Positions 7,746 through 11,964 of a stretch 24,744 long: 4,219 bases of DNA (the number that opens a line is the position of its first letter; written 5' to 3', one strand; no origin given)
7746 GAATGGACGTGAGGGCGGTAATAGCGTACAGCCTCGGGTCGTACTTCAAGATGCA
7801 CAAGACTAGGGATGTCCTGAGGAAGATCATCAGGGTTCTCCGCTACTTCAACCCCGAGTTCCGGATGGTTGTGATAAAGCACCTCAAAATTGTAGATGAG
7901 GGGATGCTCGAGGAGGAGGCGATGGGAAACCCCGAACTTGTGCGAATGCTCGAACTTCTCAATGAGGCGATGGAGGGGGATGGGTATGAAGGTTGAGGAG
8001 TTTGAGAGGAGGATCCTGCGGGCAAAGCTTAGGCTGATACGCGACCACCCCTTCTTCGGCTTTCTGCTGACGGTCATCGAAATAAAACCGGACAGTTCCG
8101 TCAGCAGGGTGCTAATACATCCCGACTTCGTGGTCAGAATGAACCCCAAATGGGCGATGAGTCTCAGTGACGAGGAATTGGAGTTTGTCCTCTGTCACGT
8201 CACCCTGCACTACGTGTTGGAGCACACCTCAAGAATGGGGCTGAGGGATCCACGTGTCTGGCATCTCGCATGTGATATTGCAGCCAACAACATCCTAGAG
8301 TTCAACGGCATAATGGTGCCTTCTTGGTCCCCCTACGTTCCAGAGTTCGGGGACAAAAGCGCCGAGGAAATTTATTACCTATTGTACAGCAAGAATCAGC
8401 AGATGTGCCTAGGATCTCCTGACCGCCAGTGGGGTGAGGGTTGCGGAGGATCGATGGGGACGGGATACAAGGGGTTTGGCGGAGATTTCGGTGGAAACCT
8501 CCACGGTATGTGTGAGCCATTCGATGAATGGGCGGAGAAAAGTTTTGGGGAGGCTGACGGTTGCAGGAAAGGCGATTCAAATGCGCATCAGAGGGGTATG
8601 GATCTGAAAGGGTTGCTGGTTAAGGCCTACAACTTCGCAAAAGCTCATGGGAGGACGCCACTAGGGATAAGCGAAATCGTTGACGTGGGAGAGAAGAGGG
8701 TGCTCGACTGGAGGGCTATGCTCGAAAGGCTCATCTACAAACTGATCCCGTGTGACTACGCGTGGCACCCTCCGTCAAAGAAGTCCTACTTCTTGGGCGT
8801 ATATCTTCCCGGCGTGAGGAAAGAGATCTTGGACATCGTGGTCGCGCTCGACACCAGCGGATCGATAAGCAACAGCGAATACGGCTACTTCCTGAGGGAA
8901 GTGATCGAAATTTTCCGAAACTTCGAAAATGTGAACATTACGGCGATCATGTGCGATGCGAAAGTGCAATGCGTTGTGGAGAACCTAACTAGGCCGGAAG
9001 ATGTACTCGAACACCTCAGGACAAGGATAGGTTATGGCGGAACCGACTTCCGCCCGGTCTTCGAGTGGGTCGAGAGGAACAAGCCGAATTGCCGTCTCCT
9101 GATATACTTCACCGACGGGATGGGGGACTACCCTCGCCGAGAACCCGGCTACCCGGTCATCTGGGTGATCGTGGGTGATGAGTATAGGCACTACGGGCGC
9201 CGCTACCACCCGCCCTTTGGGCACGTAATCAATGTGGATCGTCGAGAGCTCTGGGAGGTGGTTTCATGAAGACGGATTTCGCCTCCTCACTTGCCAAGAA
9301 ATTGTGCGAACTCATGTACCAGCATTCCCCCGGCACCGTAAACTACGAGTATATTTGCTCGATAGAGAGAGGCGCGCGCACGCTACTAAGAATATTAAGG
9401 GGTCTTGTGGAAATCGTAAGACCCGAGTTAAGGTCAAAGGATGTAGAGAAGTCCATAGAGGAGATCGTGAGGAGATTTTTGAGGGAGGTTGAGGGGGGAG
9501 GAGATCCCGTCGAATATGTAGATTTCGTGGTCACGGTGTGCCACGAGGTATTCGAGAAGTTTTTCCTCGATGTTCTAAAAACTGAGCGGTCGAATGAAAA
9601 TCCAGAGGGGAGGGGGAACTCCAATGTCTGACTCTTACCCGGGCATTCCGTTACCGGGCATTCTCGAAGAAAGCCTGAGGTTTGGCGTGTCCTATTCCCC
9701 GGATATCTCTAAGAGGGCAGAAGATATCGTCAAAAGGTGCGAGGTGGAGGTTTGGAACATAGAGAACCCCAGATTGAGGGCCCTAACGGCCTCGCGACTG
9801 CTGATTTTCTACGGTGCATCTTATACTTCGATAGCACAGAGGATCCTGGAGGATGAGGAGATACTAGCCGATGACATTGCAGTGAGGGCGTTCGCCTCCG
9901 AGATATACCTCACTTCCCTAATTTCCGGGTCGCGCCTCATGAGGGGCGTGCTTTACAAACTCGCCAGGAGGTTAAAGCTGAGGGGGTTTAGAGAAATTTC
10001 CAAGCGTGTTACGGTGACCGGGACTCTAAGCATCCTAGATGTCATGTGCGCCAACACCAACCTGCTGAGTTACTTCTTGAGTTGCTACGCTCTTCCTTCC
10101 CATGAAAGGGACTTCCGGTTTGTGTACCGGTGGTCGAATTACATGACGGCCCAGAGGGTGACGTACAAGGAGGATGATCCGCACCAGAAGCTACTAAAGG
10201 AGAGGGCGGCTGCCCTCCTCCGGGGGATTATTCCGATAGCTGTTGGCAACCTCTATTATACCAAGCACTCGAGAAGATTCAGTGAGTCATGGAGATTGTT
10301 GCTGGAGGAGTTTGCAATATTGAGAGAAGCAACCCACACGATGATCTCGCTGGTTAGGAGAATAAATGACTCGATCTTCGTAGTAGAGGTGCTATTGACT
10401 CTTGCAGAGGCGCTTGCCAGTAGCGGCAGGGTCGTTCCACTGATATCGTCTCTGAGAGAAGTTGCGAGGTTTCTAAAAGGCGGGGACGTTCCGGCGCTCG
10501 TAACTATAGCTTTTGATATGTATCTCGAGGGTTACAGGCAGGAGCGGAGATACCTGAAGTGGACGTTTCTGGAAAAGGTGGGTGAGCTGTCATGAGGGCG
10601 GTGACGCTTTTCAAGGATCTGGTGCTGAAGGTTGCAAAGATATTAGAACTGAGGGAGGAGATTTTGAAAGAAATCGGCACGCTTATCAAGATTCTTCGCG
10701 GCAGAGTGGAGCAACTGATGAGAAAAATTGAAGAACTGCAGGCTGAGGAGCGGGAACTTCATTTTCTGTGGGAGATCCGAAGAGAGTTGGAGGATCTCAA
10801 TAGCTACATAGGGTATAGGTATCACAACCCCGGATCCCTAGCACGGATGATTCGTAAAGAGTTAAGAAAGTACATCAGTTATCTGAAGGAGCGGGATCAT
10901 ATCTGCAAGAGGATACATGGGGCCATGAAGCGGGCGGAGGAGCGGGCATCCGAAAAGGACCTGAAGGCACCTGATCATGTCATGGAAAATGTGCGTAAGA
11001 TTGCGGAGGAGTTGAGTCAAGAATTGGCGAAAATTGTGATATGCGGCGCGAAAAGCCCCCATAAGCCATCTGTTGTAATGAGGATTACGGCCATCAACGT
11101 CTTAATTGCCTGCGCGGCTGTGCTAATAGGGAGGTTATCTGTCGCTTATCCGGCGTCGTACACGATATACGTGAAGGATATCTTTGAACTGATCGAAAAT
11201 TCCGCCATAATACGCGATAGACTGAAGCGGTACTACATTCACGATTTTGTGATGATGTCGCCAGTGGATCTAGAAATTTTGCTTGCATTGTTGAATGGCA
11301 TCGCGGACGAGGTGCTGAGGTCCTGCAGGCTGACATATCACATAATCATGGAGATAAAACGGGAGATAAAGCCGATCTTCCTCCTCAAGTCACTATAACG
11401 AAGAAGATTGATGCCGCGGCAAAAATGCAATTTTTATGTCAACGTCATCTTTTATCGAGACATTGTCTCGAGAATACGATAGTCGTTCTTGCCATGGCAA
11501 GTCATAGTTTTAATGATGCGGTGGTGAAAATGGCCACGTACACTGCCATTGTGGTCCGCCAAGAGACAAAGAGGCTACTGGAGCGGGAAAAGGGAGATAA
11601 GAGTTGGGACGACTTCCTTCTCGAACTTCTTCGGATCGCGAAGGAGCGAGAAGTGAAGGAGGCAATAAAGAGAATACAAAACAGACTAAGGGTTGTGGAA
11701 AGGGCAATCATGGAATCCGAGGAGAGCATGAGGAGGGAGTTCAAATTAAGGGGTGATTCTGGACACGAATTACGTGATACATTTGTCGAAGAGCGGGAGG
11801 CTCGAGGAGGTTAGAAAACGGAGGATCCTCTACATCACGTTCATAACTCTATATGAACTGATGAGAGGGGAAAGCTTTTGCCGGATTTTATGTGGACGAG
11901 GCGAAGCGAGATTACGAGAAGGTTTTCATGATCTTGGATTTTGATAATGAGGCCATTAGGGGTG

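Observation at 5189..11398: Candidate new system: MoxR AAA+ / vWA operon with three orphan partners and a divergent wHTH-ATPase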

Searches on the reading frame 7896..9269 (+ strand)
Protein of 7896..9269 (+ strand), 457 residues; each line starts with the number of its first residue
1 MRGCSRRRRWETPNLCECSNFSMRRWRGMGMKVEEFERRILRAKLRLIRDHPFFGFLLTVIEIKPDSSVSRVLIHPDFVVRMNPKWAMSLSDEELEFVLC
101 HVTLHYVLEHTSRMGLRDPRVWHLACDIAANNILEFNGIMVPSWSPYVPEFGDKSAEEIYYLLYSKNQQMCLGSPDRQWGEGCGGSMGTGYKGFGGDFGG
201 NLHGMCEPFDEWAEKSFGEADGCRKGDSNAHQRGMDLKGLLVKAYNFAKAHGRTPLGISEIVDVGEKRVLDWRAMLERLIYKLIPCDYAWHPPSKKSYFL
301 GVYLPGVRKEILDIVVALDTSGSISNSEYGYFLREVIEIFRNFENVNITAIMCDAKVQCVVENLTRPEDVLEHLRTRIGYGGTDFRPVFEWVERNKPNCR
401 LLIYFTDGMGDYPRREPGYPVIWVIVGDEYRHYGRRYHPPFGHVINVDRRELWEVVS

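Call 3: search_protein_families(library=pfam, proteins=[window:7896-9269:+], max_evalue=0.01)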
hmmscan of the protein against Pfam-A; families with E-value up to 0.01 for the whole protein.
window:7896-9269:+ (457 aa): 2 families
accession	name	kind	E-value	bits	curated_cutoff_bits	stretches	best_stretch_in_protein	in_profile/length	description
PF13203.12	DUF2201_N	-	2.7e-23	83.4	23.2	1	36-306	2-269/271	Putative metallopeptidase domain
PF09967.15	DUF2201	-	1.5e-22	80.4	26.4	1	314-447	1-122/123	VWA-like domain (DUF2201)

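Call 5: search_protein_families(library=padloc, proteins=[window:7896-9269:+], max_evalue=0.01)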
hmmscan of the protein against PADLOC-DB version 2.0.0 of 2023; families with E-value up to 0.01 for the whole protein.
window:7896-9269:+ (457 aa): 0 families

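Call 6: search_protein_families(library=ncbifam, proteins=[window:7896-9269:+], max_evalue=0.01)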
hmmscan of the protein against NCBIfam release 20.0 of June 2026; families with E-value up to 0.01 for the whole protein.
window:7896-9269:+ (457 aa): 0 families

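Call 12: find_related_loci(query=window:7986-9269:+, collection=genome_contigs, flank=10000)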
Query window:7986-9269:+ (427 aa) in genome_contigs; peptide patterns used: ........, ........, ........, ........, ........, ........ (x = any residue, [..] = any of these).
55 stretches matched a pattern, but none encodes a relative of the query by tblastn (E <= 1e-3).

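Call 23: search_protein_families(library=phrogs, proteins=[window:7986-9269:+], max_evalue=0.01)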
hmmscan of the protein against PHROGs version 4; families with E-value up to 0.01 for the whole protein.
window:7986-9269:+ (427 aa): 2 families
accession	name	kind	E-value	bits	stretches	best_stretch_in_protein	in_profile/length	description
phrog_1314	-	DNA, RNA and nucleotide metabolism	6.6e-77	260.2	1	4-419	9-392/394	HNH endonuclease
phrog_30358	-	unknown function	5.4e-10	40.5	1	227-398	18-186/204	-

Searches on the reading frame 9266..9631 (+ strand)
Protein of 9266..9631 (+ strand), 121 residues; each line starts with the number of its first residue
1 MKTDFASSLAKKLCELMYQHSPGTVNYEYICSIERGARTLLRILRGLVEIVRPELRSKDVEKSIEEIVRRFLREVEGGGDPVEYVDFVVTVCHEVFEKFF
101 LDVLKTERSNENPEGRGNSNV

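Call 3: search_protein_families(library=pfam, proteins=[window:9266-9631:+], max_evalue=0.01)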
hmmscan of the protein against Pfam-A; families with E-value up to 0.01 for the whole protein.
window:9266-9631:+ (121 aa): 0 families

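Call 5: search_protein_families(library=padloc, proteins=[window:9266-9631:+], max_evalue=0.01)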
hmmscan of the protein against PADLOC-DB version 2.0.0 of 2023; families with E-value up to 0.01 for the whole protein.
window:9266-9631:+ (121 aa): 0 families

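Call 6: search_protein_families(library=ncbifam, proteins=[window:9266-9631:+], max_evalue=0.01)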
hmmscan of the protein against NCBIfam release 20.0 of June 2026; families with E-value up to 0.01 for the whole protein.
window:9266-9631:+ (121 aa): 0 families

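Call 23: search_protein_families(library=phrogs, proteins=[window:9266-9631:+], max_evalue=0.01)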
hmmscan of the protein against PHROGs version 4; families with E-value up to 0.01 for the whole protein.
window:9266-9631:+ (121 aa): 0 families

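Call 27: list_cluster_members(proteins=[window:9266-9631:+, P0001, window:10592-11398:+, window:7986-9269:+, window:5189-6577:-, P0002, window:11425-11814:+, window:4817-5113:+])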
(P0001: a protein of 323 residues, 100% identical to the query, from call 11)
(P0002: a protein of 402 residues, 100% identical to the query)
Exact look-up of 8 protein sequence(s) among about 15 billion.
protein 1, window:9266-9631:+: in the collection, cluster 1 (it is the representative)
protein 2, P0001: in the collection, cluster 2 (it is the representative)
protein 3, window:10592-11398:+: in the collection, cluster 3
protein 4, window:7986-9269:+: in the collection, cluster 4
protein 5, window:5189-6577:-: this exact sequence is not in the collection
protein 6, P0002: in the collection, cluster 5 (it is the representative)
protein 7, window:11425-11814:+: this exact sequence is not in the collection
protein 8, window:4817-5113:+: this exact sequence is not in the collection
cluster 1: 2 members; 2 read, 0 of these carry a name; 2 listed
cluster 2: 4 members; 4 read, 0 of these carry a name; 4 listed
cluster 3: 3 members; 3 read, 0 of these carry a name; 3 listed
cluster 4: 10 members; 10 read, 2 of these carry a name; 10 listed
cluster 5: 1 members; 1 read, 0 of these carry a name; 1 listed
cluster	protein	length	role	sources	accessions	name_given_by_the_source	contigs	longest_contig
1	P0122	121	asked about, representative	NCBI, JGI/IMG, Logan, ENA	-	-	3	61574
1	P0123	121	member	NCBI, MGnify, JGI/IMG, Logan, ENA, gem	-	-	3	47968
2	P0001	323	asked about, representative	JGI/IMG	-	-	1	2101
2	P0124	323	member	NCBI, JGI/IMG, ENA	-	-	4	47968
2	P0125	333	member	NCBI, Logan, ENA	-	-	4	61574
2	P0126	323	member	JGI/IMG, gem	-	-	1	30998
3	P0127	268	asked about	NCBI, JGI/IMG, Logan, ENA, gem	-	-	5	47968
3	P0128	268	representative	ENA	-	-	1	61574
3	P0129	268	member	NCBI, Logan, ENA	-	-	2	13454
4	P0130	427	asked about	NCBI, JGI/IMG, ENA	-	-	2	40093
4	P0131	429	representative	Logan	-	-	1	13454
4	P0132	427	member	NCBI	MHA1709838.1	MAG: vWA domain-containing protein, partial [Candidatus Baldrarchaeia archaeon]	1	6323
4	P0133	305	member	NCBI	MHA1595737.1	MAG: vWA domain-containing protein, partial [Candidatus Baldrarchaeia archaeon]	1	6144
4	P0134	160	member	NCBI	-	-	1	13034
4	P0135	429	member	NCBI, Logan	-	-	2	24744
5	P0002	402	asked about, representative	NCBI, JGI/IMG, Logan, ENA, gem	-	-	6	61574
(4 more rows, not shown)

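Call 29: find_encoding_contigs(protein=P0128, flank=10000, max_places=4)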
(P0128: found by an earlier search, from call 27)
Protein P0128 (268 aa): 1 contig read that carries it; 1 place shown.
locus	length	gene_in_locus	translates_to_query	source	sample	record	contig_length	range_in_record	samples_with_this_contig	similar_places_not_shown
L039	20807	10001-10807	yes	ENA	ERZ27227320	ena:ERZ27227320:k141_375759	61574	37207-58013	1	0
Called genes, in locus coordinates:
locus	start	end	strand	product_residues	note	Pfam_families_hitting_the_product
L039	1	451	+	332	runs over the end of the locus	PF01087:GalP_UDP_transf, PF16285:DUF4931_N, PF02744:GalP_UDP_tr_C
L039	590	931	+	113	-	-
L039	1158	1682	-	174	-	-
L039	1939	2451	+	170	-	PF01022:HTH_5 (faint), PF01978:TrmB, PF09339:HTH_IclR, PF13412:HTH_24 (weak), PF24218:DUF7437 (weak)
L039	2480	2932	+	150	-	PF26425:PIN_halo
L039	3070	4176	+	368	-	PF01321:Creatinase_N, PF00557:Peptidase_M24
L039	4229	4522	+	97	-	-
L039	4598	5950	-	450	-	PF13191:AAA_16 (faint), PF05729:NACHT (faint), PF13401:AAA_22 (weak)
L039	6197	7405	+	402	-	-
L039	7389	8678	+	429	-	PF13203:DUF2201_N, PF09967:DUF2201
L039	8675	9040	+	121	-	-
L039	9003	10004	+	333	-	-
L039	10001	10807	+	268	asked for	-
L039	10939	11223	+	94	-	PF02697:VAPB_antitox (faint)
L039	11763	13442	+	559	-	PF00920:ILVD_EDD_N, PF24877:ILV_EDD_C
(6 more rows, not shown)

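Call 30: find_encoding_contigs(protein=P0129, flank=10000, max_places=4)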
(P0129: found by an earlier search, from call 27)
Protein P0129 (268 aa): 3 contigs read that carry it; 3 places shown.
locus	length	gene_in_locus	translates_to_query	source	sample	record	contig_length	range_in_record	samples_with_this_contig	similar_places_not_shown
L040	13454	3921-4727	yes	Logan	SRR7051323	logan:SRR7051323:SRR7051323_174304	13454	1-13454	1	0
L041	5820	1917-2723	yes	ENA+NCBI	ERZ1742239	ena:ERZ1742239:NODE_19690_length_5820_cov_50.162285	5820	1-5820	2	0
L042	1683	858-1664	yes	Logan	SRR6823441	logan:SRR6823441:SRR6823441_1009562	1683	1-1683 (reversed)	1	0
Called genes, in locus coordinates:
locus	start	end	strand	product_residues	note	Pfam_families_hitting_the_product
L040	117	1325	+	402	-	-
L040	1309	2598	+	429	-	PF13203:DUF2201_N, PF09967:DUF2201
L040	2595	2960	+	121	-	-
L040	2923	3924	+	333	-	-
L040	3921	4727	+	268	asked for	-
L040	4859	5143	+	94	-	PF02697:VAPB_antitox (weak)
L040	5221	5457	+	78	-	-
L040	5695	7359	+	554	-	PF00920:ILVD_EDD_N, PF24877:ILV_EDD_C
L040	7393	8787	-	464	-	PF01637:ATPase_2 (weak), PF13191:AAA_16 (faint), PF25201:nSTAND6 (weak)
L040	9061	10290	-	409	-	-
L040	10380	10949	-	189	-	-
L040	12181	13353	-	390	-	PF00083:Sugar_tr, PF07690:MFS_1, PF05977:MFS_3 (weak), PF07690:MFS_1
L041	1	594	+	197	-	?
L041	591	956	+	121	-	-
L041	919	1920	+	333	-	-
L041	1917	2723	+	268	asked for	-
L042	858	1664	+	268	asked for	-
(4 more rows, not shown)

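Call 67: search_protein_families(library=pfam, proteins=[window:9266-9631:+], max_evalue=10)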
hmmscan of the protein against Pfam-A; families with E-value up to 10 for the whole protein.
window:9266-9631:+ (121 aa): 0 families

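Call 77: predict_structure(protein=window:9266-9631:+)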
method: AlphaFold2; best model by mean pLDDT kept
length: 121 residues; sequences in the alignment: 1
mean_pLDDT: 60.1   pTM: 0.36
mean pLDDT of the five models: 60.1, 54.1, 53.6, 51.3, 50.3
residues with pLDDT >= 90: 0; 70-90: 1; 50-70: 111; < 50: 9
segments of 3 or more residues with pLDDT < 50: 1-3
pLDDT, mean of each block of 10 residues (from residue 1): 51 59 59 64 68 65 66 61 58 63 59 50 46
secondary structure, 60 per line:
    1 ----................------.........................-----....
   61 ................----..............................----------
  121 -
elements in order: H5-20 H27-51 H57-76 H81-110

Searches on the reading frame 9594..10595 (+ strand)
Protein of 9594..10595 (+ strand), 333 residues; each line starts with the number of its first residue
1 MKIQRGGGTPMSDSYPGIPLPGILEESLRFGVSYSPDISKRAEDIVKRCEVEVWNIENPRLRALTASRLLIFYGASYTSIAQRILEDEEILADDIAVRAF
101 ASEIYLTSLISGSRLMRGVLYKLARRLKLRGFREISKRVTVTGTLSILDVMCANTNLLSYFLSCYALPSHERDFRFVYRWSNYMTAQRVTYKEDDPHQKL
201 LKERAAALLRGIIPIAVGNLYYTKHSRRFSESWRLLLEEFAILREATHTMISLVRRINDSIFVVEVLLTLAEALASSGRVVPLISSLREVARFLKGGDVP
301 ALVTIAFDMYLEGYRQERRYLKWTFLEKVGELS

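Call 3: search_protein_families(library=pfam, proteins=[window:9594-10595:+], max_evalue=0.01)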
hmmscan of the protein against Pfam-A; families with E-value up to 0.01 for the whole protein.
window:9594-10595:+ (333 aa): 0 families

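Call 5: search_protein_families(library=padloc, proteins=[window:9594-10595:+], max_evalue=0.01)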
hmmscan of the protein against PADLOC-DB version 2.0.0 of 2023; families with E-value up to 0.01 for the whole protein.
window:9594-10595:+ (333 aa): 0 families

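Call 6: search_protein_families(library=ncbifam, proteins=[window:9594-10595:+], max_evalue=0.01)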
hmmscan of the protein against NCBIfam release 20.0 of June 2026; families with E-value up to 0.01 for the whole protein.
window:9594-10595:+ (333 aa): 0 families

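Call 11: find_homologous_proteins(query=window:9594-10595:+, max_evalue=0.01)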
Query window:9594-10595:+ (333 aa): 1 proteins with E <= 0.01 among 8000 candidates. Only proteins of 183 to 583 residues were searched: fused or split forms outside these lengths cannot appear, so this answer is no evidence that the protein stands alone or is whole; find_related_loci, which searches DNA, has no such limit.
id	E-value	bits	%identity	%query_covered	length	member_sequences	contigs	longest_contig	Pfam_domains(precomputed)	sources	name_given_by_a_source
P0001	1.9e-205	699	100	97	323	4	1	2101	-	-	-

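Call 23: search_protein_families(library=phrogs, proteins=[window:9624-10595:+], max_evalue=0.01)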
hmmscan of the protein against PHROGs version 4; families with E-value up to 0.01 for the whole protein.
window:9624-10595:+ (323 aa): 0 families

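Call 62: search_protein_representatives(protein=window:9624-10595:+)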
Query: 323 residues. Proteins with E-value up to 0.001 (for the whole library): 1; up to 1e-10: 1; up to 1e-30: 1. The best 1 are listed.
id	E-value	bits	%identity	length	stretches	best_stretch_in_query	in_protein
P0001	4.7e-206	699.1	100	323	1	1-323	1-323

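Call 67: search_protein_families(library=pfam, proteins=[window:9624-10595:+], max_evalue=10)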
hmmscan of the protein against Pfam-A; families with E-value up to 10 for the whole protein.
window:9624-10595:+ (323 aa): 1 family
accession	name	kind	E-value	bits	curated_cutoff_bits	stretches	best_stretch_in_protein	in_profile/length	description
PF25671.1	T4_Tape_measure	-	0.4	9.7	27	1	196-277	239-317/590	Phage T4-tail tape measure protein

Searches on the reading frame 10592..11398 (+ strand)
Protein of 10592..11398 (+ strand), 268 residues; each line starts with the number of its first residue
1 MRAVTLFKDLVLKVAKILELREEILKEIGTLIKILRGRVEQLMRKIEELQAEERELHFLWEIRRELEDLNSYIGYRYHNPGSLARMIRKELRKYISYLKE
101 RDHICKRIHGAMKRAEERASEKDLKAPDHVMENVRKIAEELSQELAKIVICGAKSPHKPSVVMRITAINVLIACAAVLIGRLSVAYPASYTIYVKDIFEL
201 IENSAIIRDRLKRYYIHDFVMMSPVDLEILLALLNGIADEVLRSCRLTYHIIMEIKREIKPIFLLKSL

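Call 3: search_protein_families(library=pfam, proteins=[window:10592-11398:+], max_evalue=0.01)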
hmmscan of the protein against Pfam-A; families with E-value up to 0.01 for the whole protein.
window:10592-11398:+ (268 aa): 0 families

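Call 5: search_protein_families(library=padloc, proteins=[window:10592-11398:+], max_evalue=0.01)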
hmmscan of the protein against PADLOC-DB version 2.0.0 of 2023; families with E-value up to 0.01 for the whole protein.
window:10592-11398:+ (268 aa): 2 families
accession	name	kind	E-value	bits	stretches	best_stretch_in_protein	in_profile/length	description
PDLC03865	LmuB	-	0.0043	13.3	1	14-128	643-742/1007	-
PDLC03862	LmuB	-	0.0095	12.3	0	40-165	363-491/643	-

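Call 6: search_protein_families(library=ncbifam, proteins=[window:10592-11398:+], max_evalue=0.01)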
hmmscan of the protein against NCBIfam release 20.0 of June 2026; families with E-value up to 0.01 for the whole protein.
window:10592-11398:+ (268 aa): 2 families
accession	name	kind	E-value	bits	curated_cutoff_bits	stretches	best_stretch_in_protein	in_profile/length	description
NF000907.0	PRK00087.1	equivalog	0.0011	17.3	624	1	77-155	40-123/671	bifunctional 4-hydroxy-3-methylbut-2-enyl diphosphate reductase/30S ribosomal protein S1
NF009024.0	PRK12360.1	equivalog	0.0044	16.4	387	1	73-155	37-126/281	4-hydroxy-3-methylbut-2-enyl diphosphate reductase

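Call 23: search_protein_families(library=phrogs, proteins=[window:10592-11398:+], max_evalue=0.01)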
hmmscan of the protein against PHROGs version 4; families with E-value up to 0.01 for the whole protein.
window:10592-11398:+ (268 aa): 0 families

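Call 28: find_homologous_proteins(query=window:10592-11398:+, max_evalue=0.01)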
Query window:10592-11398:+ (268 aa): 1 proteins with E <= 0.01 among 1220 candidates. Only proteins of 147 to 469 residues were searched: fused or split forms outside these lengths cannot appear, so this answer is no evidence that the protein stands alone or is whole; find_related_loci, which searches DNA, has no such limit.
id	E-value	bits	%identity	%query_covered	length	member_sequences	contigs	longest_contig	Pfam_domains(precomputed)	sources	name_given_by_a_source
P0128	1.5e-162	557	99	100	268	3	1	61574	-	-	-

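Call 67: search_protein_families(library=pfam, proteins=[window:10592-11398:+], max_evalue=10)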
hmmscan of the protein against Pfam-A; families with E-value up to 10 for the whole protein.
window:10592-11398:+ (268 aa): 13 families
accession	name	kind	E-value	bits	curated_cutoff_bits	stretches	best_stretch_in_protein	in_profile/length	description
PF02401.23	LYTB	-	0.018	14.7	24.5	1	77-155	37-115/267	LytB protein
PF09742.14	Dymeclin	-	0.032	13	28.6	1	8-176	54-195/673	Dyggve-Melchior-Clausen syndrome protein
PF21256.2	TetR_C_5-like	-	0.043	14.4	27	1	19-93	38-113/127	Tetracyclin repressor-like, C-terminal domain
PF04286.17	DUF445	-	0.11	12.8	33.8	1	16-144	203-334/368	Protein of unknown function (DUF445)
PF12699.13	phiKZ_IP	-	0.11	12.2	27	1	89-155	308-365/387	phiKZ-like phage internal head proteins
PF07889.17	DUF1664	-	0.13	12.8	34.6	1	59-148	32-120/124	Protein of unknown function (DUF1664)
PF15460.11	SAS4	-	0.21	12.1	24.4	1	102-168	5-59/99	Something about silencing, SAS, complex subunit 4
PF08702.15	Fib_alpha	-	0.27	11.9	29.9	1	15-51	87-123/143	Fibrinogen alpha/beta chain family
PF22215.1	MLKL_N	-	0.55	10.2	27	1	11-69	4-61/142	Mixed lineage kinase domain-like N-terminal domain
PF03961.19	FapA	-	0.69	9.9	31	1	28-137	139-248/272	Flagellar Assembly Protein A beta solenoid domain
PF03194.20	LUC7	-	1.3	9.2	33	1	47-144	70-168/246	LUC7 N_terminus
PF05377.16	FlaC_arch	-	2.5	9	27.8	0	121-148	6-33/55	Flagella accessory protein C (FlaC)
PF08336.16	P4Ha_N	-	4.8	7.4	25.3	0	13-55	4-46/135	Prolyl 4-Hydroxylase alpha-subunit, N-terminal region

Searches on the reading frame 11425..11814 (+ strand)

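Call 3: search_protein_families(library=pfam, proteins=[window:11425-11814:+], max_evalue=0.01)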
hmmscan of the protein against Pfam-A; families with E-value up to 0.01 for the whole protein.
window:11425-11814:+ (129 aa): 1 family
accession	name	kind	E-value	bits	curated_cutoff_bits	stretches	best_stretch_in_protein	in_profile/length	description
PF02697.20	VAPB_antitox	-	1.5e-05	26.1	27.9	1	42-103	3-69/69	Putative antitoxin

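Call 5: search_protein_families(library=padloc, proteins=[window:11425-11814:+], max_evalue=0.01)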
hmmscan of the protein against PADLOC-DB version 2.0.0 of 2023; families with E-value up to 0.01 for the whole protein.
window:11425-11814:+ (129 aa): 0 families

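Call 6: search_protein_families(library=ncbifam, proteins=[window:11425-11814:+], max_evalue=0.01)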
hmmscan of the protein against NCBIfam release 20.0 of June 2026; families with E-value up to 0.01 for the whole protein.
window:11425-11814:+ (129 aa): 1 family
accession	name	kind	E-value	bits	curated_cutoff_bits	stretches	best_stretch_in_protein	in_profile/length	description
TIGR02978.1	phageshock_pspC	equivalog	0.00021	21.2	104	1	21-107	33-119/121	envelope stress response membrane protein PspC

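Call 23: search_protein_families(library=phrogs, proteins=[window:11425-11814:+], max_evalue=0.01)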
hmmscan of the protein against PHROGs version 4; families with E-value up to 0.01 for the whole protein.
window:11425-11814:+ (129 aa): 0 families
